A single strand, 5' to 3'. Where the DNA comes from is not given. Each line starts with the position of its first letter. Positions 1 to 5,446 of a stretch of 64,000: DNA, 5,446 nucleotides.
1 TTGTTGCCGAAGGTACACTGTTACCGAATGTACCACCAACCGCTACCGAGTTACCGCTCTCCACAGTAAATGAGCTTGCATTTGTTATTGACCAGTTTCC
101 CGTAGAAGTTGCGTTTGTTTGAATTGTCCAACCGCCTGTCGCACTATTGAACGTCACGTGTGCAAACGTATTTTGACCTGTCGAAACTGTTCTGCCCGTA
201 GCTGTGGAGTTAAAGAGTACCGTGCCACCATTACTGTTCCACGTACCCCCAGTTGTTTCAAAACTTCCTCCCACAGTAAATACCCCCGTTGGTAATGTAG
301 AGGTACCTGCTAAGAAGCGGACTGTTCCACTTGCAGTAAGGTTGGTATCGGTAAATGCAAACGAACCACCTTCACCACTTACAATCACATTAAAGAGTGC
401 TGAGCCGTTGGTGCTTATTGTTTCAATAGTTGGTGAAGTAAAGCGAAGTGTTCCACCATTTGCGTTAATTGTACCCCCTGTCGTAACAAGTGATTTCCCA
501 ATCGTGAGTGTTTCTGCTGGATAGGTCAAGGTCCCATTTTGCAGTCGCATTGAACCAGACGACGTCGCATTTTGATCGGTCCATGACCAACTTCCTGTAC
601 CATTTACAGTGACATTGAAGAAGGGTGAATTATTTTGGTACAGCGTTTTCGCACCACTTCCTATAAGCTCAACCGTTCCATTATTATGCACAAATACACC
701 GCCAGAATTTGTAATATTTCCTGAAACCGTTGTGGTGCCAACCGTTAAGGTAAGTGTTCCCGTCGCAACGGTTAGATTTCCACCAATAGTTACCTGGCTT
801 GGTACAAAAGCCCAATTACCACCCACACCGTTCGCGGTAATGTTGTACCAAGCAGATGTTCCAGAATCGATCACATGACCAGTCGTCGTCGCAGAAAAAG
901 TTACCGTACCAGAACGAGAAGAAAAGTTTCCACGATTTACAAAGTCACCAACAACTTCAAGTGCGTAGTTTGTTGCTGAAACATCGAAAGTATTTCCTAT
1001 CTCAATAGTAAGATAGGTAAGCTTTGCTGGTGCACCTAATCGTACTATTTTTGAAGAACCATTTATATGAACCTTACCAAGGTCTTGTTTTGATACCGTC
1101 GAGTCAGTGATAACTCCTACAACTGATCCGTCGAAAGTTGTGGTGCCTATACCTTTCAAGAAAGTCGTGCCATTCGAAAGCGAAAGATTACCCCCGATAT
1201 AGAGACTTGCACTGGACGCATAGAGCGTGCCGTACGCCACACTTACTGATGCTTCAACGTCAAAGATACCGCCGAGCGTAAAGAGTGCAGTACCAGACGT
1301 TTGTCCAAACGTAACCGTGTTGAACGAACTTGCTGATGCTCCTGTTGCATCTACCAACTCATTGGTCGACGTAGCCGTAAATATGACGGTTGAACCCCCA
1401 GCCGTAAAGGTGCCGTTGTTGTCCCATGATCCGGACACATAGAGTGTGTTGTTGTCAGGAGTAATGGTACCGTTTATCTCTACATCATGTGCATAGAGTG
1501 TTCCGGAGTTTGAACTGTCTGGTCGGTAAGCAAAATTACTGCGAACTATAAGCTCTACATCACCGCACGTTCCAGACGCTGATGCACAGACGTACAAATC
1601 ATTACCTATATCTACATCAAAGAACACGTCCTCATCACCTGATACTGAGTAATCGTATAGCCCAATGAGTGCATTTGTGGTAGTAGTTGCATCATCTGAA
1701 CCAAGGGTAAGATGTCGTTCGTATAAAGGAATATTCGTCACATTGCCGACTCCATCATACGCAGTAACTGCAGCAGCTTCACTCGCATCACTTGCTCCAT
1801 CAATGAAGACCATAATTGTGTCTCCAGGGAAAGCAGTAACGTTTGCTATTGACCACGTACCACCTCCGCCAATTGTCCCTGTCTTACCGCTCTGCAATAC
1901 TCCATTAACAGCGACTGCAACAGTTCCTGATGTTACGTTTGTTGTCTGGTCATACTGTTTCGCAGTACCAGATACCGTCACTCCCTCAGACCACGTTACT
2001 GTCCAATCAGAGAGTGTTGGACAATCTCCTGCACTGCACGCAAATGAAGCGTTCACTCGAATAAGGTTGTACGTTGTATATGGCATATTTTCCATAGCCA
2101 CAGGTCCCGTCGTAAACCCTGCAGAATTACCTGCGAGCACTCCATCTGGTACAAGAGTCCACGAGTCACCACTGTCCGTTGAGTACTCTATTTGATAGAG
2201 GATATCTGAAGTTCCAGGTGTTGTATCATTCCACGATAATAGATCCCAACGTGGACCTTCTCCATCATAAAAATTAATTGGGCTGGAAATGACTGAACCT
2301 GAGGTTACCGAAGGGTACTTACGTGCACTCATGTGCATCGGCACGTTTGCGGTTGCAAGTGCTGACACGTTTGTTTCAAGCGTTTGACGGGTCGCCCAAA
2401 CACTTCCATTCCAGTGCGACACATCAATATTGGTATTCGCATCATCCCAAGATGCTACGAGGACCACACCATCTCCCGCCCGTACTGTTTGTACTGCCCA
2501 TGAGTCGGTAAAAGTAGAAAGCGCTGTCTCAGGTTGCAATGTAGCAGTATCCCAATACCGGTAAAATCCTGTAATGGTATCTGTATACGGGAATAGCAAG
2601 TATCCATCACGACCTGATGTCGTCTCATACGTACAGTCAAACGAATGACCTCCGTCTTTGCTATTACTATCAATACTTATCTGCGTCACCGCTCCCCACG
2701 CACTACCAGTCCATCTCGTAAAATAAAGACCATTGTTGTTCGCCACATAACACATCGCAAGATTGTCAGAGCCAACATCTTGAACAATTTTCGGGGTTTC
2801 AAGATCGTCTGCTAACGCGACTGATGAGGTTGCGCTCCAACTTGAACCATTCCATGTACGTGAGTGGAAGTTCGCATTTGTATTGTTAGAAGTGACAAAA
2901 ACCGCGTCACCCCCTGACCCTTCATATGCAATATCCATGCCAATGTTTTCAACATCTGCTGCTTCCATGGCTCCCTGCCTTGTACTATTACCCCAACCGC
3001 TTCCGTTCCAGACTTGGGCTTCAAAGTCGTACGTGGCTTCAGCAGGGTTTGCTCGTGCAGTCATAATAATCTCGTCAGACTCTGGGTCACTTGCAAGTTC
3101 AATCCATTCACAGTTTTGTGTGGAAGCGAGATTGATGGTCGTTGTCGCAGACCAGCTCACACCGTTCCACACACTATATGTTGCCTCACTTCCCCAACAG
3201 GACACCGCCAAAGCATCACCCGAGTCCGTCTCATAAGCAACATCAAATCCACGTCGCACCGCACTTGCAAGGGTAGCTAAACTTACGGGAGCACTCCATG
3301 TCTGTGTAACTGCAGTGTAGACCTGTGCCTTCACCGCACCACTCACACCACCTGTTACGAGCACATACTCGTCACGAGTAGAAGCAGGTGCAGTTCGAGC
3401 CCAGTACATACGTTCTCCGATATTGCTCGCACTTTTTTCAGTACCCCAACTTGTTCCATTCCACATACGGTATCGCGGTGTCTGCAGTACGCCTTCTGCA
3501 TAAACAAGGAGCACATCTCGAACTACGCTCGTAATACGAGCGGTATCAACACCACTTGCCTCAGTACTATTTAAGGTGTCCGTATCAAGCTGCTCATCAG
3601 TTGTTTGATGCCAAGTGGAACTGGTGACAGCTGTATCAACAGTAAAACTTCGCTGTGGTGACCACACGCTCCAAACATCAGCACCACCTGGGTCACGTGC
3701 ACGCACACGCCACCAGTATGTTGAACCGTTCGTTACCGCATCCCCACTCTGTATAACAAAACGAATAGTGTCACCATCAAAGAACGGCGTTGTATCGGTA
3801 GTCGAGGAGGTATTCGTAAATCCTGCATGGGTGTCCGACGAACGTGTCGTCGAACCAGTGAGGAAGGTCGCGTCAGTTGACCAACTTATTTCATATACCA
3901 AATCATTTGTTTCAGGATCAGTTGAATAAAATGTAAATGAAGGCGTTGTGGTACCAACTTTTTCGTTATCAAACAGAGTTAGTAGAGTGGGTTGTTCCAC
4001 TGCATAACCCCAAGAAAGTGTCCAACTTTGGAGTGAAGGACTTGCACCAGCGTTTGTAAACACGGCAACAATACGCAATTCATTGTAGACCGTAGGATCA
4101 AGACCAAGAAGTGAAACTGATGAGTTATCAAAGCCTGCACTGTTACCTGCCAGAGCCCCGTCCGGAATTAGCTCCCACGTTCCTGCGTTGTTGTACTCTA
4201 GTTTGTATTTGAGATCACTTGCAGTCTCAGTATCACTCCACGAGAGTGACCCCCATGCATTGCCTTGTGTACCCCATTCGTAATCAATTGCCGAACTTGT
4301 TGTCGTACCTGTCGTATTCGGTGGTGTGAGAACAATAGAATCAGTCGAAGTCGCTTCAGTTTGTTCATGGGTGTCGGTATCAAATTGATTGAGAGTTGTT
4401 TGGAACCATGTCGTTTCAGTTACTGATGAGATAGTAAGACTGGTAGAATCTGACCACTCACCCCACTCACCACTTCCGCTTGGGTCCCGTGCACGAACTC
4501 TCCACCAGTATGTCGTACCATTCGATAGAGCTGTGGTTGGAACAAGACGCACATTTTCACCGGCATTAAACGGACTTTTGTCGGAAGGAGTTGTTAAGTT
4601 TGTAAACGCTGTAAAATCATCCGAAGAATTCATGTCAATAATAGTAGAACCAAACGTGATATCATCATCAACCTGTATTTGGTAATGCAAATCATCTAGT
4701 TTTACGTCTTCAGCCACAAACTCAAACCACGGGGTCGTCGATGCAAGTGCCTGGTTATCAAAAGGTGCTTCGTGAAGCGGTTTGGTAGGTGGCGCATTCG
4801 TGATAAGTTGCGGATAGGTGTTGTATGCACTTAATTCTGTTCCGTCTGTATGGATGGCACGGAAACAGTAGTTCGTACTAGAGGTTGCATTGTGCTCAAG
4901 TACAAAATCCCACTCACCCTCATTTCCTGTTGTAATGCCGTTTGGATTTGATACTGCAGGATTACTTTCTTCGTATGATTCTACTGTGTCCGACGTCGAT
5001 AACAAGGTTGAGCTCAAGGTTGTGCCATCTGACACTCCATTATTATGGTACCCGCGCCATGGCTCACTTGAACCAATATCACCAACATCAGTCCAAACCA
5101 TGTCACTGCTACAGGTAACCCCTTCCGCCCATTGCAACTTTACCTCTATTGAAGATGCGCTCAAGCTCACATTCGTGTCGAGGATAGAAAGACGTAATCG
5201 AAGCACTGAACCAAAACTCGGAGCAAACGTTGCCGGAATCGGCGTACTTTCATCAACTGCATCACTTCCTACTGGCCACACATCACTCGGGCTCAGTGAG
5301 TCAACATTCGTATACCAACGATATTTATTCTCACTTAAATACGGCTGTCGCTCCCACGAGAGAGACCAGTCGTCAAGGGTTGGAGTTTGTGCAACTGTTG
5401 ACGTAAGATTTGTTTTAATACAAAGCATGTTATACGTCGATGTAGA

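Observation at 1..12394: Giant (>4100 aa) surface protein with a long acidic linker and repeated FN3-type YWWRVRA modules, running off the window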

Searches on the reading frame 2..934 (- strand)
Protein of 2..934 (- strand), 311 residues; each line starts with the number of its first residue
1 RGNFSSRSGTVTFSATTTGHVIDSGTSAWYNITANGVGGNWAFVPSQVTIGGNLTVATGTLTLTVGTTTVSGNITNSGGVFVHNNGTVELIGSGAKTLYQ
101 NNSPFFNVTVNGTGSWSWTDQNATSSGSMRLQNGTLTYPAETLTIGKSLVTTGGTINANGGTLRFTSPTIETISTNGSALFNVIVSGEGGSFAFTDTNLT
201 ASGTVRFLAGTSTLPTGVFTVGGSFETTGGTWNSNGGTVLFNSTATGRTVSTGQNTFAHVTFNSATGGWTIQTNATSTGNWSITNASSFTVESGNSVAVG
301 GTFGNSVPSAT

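Call 35: search_protein_families(library=pfam, proteins=[window:2-934:-], max_evalue=10)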
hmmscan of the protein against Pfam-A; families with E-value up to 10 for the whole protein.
window:2-934:- (311 aa): 1 family
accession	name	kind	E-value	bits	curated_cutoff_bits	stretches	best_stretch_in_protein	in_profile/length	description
PF10946.13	DUF2625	-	0.54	9.7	27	1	62-102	42-82/207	Protein of unknown function DUF2625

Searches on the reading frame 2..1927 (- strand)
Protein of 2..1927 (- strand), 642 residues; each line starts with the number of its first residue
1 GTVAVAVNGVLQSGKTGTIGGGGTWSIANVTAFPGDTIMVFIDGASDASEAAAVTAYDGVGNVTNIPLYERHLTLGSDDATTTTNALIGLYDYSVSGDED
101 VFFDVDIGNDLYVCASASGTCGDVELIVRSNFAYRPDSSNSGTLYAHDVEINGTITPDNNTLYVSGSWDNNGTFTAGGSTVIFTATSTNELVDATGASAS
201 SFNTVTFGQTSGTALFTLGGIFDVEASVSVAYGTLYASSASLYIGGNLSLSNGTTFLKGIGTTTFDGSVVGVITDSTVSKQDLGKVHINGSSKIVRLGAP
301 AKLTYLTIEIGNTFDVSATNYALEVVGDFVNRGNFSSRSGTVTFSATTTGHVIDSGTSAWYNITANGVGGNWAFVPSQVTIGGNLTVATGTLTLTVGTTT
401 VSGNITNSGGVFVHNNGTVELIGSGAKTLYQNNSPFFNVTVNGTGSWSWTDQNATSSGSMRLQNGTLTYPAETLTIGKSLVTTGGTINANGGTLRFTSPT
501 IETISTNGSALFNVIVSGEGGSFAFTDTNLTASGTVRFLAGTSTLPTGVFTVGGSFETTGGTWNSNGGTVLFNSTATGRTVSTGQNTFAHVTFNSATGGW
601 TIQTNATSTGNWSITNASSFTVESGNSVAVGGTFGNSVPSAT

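Call 25: find_homologous_proteins(query=window:2-1927:-, max_evalue=0.00001)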
Query window:2-1927:- (642 aa): 10 proteins with E <= 0.00001 among 8000 candidates.
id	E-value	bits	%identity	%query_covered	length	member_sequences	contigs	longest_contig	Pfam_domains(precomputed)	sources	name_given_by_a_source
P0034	1.7e-132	461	57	64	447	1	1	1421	-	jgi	jgi:hypothetical protein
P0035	3.3e-98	348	45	75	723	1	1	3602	-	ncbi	-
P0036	8.3e-68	248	55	41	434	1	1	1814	-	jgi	-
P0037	6.8e-65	238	51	40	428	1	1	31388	-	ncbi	-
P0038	3.1e-62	229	37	59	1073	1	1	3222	-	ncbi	ncbi:MAG: hypothetical protein DRQ39_09630, partial [Gammaproteobacteria bacterium]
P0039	3.6e-43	166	35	53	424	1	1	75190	-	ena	-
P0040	1.1e-24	105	33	41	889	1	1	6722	-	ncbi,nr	ncbi:MAG: hypothetical protein HY584_00745 [Candidatus Omnitrophica bacterium]|nr:hypothetical prote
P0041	2.8e-19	87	48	16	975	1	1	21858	-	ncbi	-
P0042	1.1e-8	52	31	30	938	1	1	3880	-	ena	-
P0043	5.2e-8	50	42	16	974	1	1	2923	-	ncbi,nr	ncbi:MAG: hypothetical protein KAI72_10040, partial [Candidatus Pacebacteria bacterium]|nr:hypotheti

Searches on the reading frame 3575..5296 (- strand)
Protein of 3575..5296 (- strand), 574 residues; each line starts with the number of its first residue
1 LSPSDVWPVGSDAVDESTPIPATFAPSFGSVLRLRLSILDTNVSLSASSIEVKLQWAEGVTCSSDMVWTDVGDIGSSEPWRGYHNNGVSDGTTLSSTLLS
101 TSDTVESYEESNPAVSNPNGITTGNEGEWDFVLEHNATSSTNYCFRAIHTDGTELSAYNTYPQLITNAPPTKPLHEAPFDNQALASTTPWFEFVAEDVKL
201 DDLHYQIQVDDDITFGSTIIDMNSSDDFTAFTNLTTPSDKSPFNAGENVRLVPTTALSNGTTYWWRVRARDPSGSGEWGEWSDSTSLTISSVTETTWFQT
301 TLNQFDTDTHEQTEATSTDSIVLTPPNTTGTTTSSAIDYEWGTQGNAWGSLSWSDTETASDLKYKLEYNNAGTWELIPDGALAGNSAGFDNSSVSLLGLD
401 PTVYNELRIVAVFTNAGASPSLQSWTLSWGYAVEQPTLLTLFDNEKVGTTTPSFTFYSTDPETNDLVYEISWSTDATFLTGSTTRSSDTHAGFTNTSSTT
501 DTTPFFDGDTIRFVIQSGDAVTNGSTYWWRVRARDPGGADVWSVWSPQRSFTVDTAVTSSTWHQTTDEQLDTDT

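Call 79: search_solved_structures(query=A4, max_evalue=1)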
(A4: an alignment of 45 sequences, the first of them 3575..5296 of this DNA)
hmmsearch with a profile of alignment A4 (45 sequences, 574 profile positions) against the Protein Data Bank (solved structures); distinct sequences matched with E-value up to 1: 14.
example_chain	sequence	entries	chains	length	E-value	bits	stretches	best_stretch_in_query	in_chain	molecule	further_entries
1bj8_A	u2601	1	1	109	0.0055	18.2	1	513-551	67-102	GP130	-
4xed_A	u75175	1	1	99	0.017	16.6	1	451-475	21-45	Peptidase M14, carboxypeptidase A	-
1bqu_A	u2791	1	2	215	0.041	15.3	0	513-551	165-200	PROTEIN (GP130)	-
8upa_B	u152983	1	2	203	0.048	15.1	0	513-551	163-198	Interleukin-6 receptor subunit beta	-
1pvh_A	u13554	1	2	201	0.062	14.7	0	513-551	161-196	Interleukin-6 receptor beta chain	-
8avb_B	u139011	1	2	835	0.16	13.4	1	520-557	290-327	Leptin receptor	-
8dh8_A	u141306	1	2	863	0.17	13.3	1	520-557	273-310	Leptin receptor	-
8avc_B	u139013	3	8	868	0.18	13.2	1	520-557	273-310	Leptin receptor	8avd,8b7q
1c8p_A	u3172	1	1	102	0.41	12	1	520-553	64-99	CYTOKINE RECEPTOR COMMON BETA CHAIN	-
1egj_A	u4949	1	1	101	0.41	12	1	520-553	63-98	CYTOKINE RECEPTOR COMMON BETA CHAIN PRECURSOR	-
8tld_B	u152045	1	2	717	0.47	11.8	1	520-555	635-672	Cytokine receptor common subunit beta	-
3a0o_A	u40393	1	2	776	0.55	11.6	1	251-292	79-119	Oligo alginate lyase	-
3afl_A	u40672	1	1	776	0.55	11.6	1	251-292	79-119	Oligo alginate lyase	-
5dwu_B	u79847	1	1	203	0.95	10.8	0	520-555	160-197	Cytokine receptor common subunit beta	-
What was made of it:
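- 3578..4006 (-): aa 2797-2939: FN3-like module F3 (YWWRVRA at nt 3718, followed by a literal WSVWS). Profile hits to gp130 and leptin-receptor FN3 domains on this stretch (call 79).
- On FN3-like beta-sandwich (fold level): The profile match to gp130 has E 0.005 (call 79).
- Closest known: FN3 domains of class I cytokine receptors. Same: The family profile aligns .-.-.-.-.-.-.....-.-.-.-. with the F-G strand region of gp130 and the leptin receptor (call 79).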

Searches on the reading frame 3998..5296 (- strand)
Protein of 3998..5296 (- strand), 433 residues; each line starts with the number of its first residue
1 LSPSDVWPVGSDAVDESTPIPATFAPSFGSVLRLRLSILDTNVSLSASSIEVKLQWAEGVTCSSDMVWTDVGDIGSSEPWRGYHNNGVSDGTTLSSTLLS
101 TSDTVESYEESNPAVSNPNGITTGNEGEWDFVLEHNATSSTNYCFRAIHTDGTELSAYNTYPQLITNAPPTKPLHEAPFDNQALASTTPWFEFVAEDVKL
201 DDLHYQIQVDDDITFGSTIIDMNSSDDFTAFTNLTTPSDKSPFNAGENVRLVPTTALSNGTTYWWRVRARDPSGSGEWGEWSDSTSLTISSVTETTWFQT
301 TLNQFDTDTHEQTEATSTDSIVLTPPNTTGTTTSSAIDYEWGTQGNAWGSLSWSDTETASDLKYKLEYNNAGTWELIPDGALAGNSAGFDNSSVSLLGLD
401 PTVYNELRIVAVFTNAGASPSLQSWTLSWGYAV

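Call 86: predict_structure(alignment_id=A5)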
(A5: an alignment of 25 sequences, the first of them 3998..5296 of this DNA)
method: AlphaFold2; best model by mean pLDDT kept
length: 433 residues; sequences in the alignment: 25
mean_pLDDT: 70.4   pTM: 0.43
mean pLDDT of the five models: 70.4, 70.0, 68.1, 67.6, 63.6
residues with pLDDT >= 90: 109; 70-90: 126; 50-70: 91; < 50: 107
segments of 3 or more residues with pLDDT < 50: 1-14, 86-121, 157-166, 177-183, 294-316, 318-326
pLDDT, mean of each block of 10 residues (from residue 1): 32 54 56 59 52 78 82 71 53 35 31 36 52 62 76 58 56 65 63 86 94 94 92 87 91 89 93 89 87 48 43 47 55 88 79 75 94 97 96 91 95 71 78 62
secondary structure, 60 per line:
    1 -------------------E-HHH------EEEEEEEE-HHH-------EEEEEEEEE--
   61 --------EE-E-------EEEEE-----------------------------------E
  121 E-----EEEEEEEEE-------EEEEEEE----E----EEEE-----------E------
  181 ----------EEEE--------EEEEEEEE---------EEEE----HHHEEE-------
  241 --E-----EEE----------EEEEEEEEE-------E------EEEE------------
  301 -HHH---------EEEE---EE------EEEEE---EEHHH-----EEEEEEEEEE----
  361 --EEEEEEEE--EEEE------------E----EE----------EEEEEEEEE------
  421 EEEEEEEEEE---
elements in order: E31-38 E50-58 E80-84 E127-135 E143-149 E159-162 E191-194 E203-210 E220-223 E231-233 E249-251 E262-270 E285-288 E314-317 E329-333 E347-356 E363-370 E373-376 E406-414 E421-430
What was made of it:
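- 4808..5296 (-): aa 2367-2529: module Y. It is also present in the second giant ORF of the window. Modelled poorly (call 86).
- On FN3-like beta-sandwich (fold level): In model 2, F2 and X2 have pLDDT about 90 (call 86).
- Tried and rejected: The shallower A5 was used, which left module Y poorly modelled (call 86).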

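Call 89: fold_search(model_id=the predicted structure, library=pdb)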
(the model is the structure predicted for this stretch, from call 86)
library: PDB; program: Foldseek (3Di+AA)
matches with E <= 10: 1953; with E <= 0.001: 59
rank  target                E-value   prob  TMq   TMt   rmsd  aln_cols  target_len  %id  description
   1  1cn4_B                5.1e-07  1.00  0.19  0.33  12.4       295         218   12  ERYTHROPOIETIN COMPLEXED WITH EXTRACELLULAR DOMAINS OF ERYTHROPOIETIN RECEPTOR (released 1999-08-11)
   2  8k4q_A                1.8e-06  1.00  0.17  0.31  12.3       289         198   11  Crystal structure of nanobody HuNb103 bound to human interleukin-4 receptor subunit alpha (released 2024-06-26)
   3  6moh_D                1.9e-06  1.00  0.18  0.33  11.3       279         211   12  Dimeric DARPin C_R3 complex with EpoR (released 2019-06-05)
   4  5e7l                  2.9e-06  1.00  0.19  0.26  17.1       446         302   10  Crystal structure of mouse CNTN2 FN1-FN3 domains (released 2016-08-31)
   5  7mrq                  3.2e-06  1.00  0.20  0.26  18.4       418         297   10  Chicken CNTN4 FN1-FN3 domains with T751A, V752A, Y781A, E786A mutations (released 2022-01-05)
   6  6oel_B                3.6e-06  1.00  0.18  0.32  12.6       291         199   12  Engineered Fab bound to IL-4 receptor (released 2019-08-07)
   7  5e55_A                3.6e-06  1.00  0.21  0.26  15.4       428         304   10  Crystal structure of mouse CNTN6 FN1-FN3 domains (released 2016-08-31)
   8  6mof_B                3.8e-06  1.00  0.19  0.33  12.4       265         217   12  Monomeric DARPin G2 complex with EpoR (released 2019-06-05)
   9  4y5y_F                4.5e-06  1.00  0.19  0.35  12.3       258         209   12  Diabody 330 complex with EpoR (released 2015-03-18)
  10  8k4q_C                4.5e-06  1.00  0.20  0.36  12.0       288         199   10  Crystal structure of nanobody HuNb103 bound to human interleukin-4 receptor subunit alpha (released 2024-06-26)
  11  6moe_C                4.5e-06  1.00  0.20  0.35  11.9       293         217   13  Monomeric DARPin E2 complex with EpoR (released 2019-06-05)
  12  8vvo_I                4.7e-06  1.00  0.17  0.33  11.7       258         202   12  Structure of FabS1CE2-EPR1-1 in complex with the erythropoietin receptor (released 2024-07-10)
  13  5e55_B                5.0e-06  1.00  0.21  0.27  15.8       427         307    9  Crystal structure of mouse CNTN6 FN1-FN3 domains (released 2016-08-31)
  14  5e4s                  5.0e-06  1.00  0.20  0.26  16.7       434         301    8  Crystal structure of mouse CNTN4 FN1-FN3 domains (released 2016-08-31)
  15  2jix_B                5.5e-06  1.00  0.20  0.34  11.0       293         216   12  Crystal structure of ABT-007 FAB fragment with the soluble domain of EPO receptor (released 2007-07-10)
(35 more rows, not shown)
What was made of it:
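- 4325..4807 (-): aa 2530-2690: FN3-like module F2 (YWWRVRA at nt 4510). Tandem-FN3 fold hits (call 89).
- On FN3-like beta-sandwich (fold level): The Foldseek top 30 are EpoR, IL-4R alpha, contactin FN1-FN3, leptin receptor and gp130 at E 5e-7 to 1e-4 (call 89).
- Closest known: FN3 domains of class I cytokine receptors. Same: Best fold matches for the F2-X2 pair (call 89).
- In model 2, F2 and X2 have pLDDT about 90, and the top hits are tandem-FN3 receptors (calls 86, 89).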
